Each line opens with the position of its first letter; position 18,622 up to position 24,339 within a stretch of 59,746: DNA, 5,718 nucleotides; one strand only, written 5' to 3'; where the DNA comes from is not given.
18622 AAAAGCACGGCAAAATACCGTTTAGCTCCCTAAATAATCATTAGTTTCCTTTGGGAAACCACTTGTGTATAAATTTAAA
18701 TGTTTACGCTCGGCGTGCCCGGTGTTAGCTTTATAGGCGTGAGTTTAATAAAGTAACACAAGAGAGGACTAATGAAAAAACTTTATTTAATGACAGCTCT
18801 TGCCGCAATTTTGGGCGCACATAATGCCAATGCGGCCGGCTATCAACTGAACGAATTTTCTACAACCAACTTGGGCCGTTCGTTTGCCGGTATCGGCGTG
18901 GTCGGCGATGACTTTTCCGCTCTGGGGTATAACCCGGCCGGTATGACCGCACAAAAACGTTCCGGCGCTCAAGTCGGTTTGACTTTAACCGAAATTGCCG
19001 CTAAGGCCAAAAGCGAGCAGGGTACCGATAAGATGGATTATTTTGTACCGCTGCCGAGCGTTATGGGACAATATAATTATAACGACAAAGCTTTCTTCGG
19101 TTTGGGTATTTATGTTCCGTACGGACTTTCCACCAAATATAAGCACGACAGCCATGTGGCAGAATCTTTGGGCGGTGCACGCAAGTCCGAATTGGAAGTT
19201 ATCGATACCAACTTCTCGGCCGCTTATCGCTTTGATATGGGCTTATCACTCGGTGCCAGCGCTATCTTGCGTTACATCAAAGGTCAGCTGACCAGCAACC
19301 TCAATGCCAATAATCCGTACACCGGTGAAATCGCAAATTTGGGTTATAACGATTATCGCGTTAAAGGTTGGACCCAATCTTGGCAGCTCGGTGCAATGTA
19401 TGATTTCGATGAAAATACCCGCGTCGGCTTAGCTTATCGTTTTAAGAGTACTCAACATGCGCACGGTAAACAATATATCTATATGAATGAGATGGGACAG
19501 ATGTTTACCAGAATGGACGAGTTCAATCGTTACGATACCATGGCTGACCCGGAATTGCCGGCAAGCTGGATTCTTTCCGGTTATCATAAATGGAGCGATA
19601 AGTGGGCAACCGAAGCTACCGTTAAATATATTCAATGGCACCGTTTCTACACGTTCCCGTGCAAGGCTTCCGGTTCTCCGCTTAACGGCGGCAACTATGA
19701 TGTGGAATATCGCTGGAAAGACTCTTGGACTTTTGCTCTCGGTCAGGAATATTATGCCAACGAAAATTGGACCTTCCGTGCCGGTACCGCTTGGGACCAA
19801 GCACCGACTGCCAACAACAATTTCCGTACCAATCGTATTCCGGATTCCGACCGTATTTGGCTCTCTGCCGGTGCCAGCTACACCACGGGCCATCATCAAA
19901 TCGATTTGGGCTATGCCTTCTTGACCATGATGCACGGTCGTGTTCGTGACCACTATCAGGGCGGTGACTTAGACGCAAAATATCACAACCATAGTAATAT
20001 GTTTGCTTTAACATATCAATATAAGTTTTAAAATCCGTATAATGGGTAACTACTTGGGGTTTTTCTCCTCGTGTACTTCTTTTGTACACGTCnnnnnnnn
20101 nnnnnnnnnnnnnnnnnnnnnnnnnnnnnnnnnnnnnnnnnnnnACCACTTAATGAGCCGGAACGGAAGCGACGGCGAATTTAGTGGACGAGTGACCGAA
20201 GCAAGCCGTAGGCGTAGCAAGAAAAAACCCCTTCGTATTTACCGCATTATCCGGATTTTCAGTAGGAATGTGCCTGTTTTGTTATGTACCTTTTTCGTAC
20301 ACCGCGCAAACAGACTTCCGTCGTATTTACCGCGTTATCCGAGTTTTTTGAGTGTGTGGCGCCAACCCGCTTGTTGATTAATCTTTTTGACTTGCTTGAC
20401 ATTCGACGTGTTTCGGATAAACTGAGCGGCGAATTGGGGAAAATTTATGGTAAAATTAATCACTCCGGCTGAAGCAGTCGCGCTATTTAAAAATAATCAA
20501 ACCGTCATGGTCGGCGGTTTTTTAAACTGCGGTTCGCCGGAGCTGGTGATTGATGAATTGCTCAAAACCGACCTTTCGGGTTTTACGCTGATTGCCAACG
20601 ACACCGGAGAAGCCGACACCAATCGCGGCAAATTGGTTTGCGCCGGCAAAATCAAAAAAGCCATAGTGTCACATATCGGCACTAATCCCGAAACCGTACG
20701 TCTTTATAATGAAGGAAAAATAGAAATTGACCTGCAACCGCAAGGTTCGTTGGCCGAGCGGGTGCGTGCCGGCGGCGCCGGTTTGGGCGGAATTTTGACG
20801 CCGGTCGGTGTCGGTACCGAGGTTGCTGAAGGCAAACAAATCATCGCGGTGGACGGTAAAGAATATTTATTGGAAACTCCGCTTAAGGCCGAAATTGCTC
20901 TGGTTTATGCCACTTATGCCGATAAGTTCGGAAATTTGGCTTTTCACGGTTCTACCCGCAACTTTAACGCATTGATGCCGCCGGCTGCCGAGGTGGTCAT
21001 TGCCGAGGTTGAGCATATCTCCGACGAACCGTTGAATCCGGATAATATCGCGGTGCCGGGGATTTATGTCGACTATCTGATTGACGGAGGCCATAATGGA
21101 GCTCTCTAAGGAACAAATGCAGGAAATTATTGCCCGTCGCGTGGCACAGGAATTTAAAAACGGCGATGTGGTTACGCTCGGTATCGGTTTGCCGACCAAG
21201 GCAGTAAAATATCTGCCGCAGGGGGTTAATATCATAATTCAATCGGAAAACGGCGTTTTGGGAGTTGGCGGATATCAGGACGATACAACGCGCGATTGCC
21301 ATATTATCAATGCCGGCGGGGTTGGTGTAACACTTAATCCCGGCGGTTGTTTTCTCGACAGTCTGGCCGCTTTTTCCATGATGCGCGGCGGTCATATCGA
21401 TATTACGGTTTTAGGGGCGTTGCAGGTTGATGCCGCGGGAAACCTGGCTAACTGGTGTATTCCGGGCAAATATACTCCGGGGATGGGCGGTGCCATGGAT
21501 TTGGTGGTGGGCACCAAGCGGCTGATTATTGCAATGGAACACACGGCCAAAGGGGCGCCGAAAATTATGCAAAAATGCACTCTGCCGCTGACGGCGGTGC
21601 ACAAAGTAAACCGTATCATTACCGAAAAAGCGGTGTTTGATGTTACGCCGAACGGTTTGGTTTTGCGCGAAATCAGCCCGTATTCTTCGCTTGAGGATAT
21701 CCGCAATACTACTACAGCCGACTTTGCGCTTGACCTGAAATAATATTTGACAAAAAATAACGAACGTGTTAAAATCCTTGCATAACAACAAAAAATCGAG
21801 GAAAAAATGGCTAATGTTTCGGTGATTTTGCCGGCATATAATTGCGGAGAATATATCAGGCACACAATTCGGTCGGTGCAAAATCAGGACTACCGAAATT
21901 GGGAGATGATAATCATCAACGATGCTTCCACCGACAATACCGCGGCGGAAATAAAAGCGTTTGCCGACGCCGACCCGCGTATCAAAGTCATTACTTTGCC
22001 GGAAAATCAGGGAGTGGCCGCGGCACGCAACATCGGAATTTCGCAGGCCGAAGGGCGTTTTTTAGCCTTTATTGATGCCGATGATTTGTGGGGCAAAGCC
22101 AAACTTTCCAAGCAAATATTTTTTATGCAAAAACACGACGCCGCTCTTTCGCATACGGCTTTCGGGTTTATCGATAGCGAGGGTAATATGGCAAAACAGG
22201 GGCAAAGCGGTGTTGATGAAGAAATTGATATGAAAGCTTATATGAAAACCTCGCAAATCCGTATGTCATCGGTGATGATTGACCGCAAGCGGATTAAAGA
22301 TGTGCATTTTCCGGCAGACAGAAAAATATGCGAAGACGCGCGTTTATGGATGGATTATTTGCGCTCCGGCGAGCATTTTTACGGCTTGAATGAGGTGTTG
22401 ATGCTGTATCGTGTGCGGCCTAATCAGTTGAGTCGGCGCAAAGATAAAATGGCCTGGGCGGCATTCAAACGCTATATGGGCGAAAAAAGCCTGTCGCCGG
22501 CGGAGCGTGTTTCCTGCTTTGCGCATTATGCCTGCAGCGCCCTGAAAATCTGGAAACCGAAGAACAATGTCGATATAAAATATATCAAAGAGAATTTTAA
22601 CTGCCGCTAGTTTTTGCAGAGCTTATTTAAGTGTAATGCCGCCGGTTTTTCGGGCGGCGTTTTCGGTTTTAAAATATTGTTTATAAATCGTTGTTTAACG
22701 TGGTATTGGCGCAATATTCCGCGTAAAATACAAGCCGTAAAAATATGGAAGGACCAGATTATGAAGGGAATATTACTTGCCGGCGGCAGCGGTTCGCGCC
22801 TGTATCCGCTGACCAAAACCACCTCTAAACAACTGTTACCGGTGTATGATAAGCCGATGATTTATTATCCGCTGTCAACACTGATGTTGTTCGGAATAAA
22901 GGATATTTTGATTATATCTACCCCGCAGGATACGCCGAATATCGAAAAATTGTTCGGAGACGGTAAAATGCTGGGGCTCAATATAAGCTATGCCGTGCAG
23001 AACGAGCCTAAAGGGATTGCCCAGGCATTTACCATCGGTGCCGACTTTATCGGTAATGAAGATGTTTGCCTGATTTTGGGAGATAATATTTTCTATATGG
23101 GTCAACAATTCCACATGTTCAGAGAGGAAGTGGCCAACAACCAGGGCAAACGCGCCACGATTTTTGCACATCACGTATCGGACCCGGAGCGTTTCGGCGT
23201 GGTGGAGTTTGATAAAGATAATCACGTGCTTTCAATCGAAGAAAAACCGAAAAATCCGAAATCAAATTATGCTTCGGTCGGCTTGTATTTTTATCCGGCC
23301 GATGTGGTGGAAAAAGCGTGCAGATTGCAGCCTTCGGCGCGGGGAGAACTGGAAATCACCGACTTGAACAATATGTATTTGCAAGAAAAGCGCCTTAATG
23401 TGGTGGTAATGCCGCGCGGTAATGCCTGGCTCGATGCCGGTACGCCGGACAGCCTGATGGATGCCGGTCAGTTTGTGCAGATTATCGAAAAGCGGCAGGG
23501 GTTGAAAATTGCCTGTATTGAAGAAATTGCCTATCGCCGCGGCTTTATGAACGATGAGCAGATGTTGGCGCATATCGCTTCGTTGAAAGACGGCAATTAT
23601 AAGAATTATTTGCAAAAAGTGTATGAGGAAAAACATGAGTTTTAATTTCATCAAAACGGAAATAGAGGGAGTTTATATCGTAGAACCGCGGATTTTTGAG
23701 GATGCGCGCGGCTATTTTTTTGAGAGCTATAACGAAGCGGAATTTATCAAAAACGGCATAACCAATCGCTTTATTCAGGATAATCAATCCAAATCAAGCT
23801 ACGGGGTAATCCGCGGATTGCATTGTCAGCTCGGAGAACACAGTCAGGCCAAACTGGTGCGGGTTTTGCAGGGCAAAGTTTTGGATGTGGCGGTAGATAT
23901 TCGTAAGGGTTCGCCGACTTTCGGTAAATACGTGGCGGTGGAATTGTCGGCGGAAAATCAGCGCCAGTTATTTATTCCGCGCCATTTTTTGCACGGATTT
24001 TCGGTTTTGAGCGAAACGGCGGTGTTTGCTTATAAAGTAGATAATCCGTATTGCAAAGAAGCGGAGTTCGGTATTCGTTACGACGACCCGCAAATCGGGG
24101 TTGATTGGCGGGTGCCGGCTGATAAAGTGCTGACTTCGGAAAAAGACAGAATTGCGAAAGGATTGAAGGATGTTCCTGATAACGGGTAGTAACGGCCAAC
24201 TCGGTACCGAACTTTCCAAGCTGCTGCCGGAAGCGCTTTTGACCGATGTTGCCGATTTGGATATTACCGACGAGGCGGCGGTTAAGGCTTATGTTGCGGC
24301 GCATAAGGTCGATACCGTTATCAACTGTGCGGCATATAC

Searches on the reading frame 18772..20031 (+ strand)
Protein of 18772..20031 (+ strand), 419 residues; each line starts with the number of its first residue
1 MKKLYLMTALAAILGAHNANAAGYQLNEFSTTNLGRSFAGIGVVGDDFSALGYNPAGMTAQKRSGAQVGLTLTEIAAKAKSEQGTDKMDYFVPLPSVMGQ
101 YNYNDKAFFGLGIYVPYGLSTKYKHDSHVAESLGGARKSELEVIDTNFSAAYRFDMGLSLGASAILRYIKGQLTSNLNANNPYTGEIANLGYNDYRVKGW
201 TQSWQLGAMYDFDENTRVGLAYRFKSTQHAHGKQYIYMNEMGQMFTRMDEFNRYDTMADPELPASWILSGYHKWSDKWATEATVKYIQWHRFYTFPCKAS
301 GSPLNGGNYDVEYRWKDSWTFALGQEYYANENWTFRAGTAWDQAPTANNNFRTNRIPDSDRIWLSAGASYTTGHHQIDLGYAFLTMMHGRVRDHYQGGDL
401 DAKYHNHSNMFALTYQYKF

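Call 76: search_protein_families(library=pfam, proteins=[window:18772-20031:+], max_evalue=0.00001)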
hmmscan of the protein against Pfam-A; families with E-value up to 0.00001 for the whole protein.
window:18772-20031:+ (419 aa): 2 families
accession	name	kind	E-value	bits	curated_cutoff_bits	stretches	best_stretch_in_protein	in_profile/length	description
PF03349.22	Toluene_X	-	1.5e-80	271.2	29.7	1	14-419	3-421/421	Outer membrane protein transport protein (OMPP1/FadL/TodX)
PF13505.12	OMP_b-brl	-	2.8e-06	28.1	28.7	0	59-229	15-157/175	Outer membrane protein beta-barrel domain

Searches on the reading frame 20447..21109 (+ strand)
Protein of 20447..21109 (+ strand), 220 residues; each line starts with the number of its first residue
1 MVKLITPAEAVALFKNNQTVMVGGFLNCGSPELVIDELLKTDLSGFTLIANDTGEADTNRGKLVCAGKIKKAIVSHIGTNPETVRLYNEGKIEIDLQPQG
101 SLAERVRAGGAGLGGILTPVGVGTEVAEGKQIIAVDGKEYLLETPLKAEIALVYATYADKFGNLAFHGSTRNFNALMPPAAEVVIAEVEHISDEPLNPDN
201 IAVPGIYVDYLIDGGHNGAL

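Call 45: search_protein_families(library=pfam, proteins=[window:20447-21109:+], max_evalue=0.00001)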
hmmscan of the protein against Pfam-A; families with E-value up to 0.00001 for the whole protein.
window:20447-21109:+ (220 aa): 1 family
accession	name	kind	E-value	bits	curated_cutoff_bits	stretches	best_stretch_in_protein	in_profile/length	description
PF01144.29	CoA_trans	-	2.1e-54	184.7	23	1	6-212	3-215/217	Coenzyme A transferase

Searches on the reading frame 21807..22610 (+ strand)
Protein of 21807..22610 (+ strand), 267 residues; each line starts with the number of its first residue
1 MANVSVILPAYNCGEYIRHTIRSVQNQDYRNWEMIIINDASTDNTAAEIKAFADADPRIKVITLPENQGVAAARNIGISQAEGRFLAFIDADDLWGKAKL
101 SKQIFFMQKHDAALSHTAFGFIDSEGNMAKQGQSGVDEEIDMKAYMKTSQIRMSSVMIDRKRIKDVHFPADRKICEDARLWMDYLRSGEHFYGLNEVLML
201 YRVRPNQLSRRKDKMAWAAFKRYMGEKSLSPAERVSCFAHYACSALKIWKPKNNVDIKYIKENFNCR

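Call 45: search_protein_families(library=pfam, proteins=[window:21807-22610:+], max_evalue=0.00001)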
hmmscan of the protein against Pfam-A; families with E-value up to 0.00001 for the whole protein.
window:21807-22610:+ (267 aa): 3 families
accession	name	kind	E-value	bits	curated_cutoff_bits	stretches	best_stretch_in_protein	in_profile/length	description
PF00535.33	Glycos_transf_2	-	3.3e-39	134.9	23.3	1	5-132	1-128/168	Glycosyl transferase family 2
PF10111.15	Glyco_tranf_2_2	-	1.8e-17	64.2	27.3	1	5-131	1-136/276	Glycosyltransferase like family 2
PF13641.12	Glyco_tranf_2_3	-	6.2e-11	43.2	27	1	3-111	2-115/230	Glycosyltransferase like family 2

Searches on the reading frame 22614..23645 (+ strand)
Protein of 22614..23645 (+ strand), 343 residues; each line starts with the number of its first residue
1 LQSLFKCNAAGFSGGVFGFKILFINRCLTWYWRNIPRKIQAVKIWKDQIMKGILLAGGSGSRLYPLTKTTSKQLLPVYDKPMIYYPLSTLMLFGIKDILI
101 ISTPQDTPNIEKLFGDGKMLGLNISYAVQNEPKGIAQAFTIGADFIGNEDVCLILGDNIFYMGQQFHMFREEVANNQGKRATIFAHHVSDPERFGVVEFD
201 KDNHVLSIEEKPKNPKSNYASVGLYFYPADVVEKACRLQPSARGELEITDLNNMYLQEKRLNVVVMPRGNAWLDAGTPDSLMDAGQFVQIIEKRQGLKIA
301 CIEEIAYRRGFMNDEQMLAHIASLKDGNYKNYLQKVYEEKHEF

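Call 45: search_protein_families(library=pfam, proteins=[window:22614-23645:+], max_evalue=0.00001)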
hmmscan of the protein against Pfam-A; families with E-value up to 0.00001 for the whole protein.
window:22614-23645:+ (343 aa): 2 families
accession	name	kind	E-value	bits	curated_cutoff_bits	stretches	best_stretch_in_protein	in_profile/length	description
PF00483.29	NTP_transferase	-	1.1e-71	241.8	21.2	1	51-288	1-242/245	Nucleotidyl transferase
PF12804.13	NTP_transf_3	-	1.2e-07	32.5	27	1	52-182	1-119/160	MobA-like NTP transferase domain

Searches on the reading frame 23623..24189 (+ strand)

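Call 45: search_protein_families(library=pfam, proteins=[window:23623-24189:+], max_evalue=0.00001)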
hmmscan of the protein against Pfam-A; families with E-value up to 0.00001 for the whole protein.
window:23623-24189:+ (188 aa): 1 family
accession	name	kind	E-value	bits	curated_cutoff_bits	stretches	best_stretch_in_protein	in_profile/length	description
PF00908.23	dTDP_sugar_isom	-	3.9e-70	235.3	27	1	11-183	1-168/168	dTDP-4-dehydrorhamnose 3,5-epimerase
